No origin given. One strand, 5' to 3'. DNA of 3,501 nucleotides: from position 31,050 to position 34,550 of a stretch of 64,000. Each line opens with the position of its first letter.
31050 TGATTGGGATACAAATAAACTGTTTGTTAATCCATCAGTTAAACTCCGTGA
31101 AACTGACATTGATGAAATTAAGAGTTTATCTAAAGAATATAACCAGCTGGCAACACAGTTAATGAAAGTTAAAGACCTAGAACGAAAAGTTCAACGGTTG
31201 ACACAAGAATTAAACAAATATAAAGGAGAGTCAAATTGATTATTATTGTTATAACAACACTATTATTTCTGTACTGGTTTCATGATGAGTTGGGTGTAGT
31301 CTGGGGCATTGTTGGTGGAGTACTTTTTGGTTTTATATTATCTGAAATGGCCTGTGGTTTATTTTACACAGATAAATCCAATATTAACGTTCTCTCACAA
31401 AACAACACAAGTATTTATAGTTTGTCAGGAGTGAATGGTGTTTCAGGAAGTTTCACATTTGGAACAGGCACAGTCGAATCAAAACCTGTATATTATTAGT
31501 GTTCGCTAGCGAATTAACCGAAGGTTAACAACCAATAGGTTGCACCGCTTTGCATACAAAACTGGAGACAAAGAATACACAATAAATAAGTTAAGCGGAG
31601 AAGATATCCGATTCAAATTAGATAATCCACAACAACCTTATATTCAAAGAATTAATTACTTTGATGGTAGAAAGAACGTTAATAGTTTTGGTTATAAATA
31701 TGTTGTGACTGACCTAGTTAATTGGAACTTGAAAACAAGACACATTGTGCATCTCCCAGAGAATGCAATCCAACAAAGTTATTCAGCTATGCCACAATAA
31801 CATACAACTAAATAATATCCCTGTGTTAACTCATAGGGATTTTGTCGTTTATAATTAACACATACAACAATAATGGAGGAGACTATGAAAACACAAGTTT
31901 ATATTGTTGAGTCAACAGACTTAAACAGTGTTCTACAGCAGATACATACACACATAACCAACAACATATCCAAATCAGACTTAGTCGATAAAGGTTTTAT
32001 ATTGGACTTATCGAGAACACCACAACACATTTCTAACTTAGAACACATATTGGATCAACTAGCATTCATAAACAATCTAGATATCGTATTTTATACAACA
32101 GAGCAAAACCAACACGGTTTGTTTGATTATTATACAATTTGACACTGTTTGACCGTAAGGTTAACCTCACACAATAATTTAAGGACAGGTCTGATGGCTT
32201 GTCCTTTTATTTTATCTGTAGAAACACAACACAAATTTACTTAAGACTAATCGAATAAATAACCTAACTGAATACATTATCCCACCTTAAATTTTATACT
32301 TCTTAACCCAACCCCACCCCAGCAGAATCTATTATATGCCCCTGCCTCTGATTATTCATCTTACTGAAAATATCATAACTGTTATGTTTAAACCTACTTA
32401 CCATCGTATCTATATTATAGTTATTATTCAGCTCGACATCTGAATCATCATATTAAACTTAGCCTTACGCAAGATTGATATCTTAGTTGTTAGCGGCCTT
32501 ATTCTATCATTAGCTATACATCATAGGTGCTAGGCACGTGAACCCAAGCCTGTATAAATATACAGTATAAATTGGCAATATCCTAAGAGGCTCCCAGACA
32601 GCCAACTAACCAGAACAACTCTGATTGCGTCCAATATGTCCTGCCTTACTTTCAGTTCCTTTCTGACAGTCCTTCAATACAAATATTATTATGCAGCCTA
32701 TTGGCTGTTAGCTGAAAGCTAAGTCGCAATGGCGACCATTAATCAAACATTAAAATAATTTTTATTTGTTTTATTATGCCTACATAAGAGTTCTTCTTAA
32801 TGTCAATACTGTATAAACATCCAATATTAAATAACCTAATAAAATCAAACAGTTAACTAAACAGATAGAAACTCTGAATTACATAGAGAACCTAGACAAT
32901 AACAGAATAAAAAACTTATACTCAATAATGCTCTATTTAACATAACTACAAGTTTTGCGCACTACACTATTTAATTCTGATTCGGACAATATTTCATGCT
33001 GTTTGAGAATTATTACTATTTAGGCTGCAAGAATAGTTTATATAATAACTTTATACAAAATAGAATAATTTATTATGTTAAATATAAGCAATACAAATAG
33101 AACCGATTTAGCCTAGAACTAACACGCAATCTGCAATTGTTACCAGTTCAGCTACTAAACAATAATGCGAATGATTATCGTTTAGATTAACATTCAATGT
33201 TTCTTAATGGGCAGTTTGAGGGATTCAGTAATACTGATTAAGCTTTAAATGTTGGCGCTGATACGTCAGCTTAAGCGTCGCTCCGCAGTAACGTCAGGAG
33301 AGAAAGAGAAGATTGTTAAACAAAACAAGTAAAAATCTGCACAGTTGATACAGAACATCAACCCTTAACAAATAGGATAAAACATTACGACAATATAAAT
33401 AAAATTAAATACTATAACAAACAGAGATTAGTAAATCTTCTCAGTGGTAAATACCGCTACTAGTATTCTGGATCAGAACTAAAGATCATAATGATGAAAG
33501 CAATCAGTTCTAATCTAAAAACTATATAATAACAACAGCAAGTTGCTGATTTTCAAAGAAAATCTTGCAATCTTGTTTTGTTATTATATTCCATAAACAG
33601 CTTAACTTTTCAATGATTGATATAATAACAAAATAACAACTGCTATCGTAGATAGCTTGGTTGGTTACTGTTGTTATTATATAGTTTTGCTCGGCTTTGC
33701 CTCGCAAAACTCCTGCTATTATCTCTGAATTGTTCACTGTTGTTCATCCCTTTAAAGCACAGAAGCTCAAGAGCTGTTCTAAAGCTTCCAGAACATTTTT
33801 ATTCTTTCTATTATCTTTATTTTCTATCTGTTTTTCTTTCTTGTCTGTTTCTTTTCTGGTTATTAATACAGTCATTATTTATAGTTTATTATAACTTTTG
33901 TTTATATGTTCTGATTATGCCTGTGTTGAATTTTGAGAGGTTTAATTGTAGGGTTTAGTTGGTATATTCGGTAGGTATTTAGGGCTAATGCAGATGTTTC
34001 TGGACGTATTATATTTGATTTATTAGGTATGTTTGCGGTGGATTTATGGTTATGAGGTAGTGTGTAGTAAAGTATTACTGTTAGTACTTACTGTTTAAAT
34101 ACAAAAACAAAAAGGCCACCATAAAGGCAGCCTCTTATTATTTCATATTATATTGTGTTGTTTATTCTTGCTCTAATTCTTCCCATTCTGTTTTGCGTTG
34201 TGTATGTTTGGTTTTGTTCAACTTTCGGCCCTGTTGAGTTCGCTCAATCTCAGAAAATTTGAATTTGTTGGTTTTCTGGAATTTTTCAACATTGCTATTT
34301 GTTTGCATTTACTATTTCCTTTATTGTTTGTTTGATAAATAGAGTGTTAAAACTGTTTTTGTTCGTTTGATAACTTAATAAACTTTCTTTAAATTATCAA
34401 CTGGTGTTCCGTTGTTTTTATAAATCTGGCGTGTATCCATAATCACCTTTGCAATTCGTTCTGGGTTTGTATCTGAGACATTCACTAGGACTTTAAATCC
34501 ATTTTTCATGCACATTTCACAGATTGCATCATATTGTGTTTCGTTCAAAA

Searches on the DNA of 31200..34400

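Call 73: search_rna_families(source=window, start=31200, end=34400, threshold=evalue, max_evalue=1)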
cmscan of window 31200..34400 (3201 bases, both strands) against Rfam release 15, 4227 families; matches with E-value up to 1: 1.
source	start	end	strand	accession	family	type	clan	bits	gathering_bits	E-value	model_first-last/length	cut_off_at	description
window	34246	34285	+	RF03790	MIR8008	Gene; miRNA;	-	25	66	0.051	1-55/55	no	MIR8008 microRNA precursor family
